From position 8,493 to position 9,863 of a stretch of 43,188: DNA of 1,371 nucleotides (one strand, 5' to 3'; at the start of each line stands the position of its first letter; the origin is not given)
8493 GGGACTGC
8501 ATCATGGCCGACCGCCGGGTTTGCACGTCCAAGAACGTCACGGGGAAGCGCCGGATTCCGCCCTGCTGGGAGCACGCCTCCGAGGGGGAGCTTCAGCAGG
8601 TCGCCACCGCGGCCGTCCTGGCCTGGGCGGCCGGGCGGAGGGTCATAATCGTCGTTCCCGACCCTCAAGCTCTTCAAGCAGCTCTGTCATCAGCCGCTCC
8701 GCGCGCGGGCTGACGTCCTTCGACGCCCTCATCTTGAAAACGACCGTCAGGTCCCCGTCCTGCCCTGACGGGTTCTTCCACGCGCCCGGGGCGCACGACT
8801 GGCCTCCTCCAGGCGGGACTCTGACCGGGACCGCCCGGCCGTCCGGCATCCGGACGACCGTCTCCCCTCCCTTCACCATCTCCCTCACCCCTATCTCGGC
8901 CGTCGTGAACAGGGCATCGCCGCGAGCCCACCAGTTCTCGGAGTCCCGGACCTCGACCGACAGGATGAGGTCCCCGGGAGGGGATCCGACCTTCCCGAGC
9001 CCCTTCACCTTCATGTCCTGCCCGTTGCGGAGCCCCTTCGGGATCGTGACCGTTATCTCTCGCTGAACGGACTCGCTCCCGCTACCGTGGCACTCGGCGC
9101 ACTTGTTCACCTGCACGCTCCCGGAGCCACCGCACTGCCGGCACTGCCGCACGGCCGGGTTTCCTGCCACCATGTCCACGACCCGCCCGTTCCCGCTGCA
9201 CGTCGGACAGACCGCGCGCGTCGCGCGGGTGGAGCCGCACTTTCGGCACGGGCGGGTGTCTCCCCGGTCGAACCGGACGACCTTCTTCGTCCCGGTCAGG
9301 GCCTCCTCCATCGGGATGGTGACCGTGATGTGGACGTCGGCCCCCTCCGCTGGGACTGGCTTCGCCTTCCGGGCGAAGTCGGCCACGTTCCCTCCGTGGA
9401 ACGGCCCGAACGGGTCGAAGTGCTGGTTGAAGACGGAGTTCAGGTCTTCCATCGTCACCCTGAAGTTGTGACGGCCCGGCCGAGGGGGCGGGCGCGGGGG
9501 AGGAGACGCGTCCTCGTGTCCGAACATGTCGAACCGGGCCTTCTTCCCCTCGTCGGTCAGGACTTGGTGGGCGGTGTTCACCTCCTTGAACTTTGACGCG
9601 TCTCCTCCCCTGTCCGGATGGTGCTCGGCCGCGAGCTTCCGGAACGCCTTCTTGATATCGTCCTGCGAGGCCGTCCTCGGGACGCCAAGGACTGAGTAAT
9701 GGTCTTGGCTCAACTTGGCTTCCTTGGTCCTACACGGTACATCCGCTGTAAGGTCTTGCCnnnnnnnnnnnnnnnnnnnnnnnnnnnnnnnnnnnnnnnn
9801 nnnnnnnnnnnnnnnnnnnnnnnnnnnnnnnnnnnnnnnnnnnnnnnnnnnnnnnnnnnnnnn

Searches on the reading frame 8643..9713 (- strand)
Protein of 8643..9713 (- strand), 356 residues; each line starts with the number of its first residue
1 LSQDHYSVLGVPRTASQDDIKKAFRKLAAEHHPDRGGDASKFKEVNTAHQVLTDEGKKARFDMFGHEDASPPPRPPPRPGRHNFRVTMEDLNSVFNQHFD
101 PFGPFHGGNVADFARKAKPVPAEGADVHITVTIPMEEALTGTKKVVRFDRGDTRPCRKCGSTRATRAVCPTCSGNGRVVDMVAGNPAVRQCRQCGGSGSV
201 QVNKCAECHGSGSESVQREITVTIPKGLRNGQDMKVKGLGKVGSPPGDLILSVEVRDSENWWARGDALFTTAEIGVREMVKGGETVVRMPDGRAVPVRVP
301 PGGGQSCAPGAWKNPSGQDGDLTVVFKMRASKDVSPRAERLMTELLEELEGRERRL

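Call 9: search_protein_families(library=pfam, max_evalue=0.001, proteins=[window:8646-9713:-])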
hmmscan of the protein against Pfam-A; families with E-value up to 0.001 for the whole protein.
seq(356 aa): 3 families
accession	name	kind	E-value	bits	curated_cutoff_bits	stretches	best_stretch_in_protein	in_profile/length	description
PF00226.36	DnaJ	-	2.2e-20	73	27.8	1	4-62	1-63/63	DnaJ domain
PF01556.23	DnaJ_C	-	4.8e-19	69.3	26.6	1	127-302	1-118/152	DnaJ C terminal domain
PF00684.25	DnaJ_CXXCXGXG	-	3e-06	27.9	32.7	1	156-212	1-65/65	DnaJ central domain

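Call 70: find_homologous_proteins(query=window:8643-9713:-, max_evalue=1e-20)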
Query window:8643-9713:- (356 aa): 1640 proteins with E <= 1e-20 among 8000 candidates; the best 120 are listed.
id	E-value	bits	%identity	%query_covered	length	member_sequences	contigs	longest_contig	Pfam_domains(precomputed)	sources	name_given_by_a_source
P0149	2.7e-242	821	100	100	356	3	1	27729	PF00226.37,PF00684.26,PF01556.24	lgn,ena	-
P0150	1.5e-206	704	84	100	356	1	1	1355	PF00226.37,PF01556.24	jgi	jgi:molecular chaperone DnaJ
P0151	1.3e-176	605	72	100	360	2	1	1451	PF00226.37,PF00684.26,PF01556.24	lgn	-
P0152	2.4e-173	595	70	100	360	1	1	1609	PF00226.37,PF00684.26,PF01556.24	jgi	jgi:molecular chaperone DnaJ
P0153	1.8e-171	588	70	100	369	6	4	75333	PF00226.37,PF00684.26,PF01556.24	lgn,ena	-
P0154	3.3e-170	584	70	100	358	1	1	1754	PF00226.37,PF00684.26,PF01556.24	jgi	jgi:molecular chaperone DnaJ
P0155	1.3e-167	576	70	100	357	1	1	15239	PF00226.37,PF00684.26,PF01556.24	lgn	-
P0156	6.5e-161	554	67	100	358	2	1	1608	PF00226.37,PF00684.26,PF01556.24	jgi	jgi:molecular chaperone DnaJ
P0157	8.5e-145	501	62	95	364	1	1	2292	PF00226.37,PF01556.24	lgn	-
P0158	2.5e-140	486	59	99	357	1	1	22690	PF00226.37,PF00684.26,PF01556.24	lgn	-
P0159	1.2e-136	474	61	99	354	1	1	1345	PF00226.37,PF01556.24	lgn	-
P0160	4.7e-133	462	56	100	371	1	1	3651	PF00226.37,PF01556.24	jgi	jgi:molecular chaperone DnaJ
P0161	1.3e-130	454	58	100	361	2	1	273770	PF00226.37,PF01556.24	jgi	jgi:molecular chaperone DnaJ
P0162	1.5e-129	451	56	100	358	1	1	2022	PF00226.37,PF01556.24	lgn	-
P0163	2.6e-129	450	58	100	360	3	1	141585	PF00226.37,PF01556.24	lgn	-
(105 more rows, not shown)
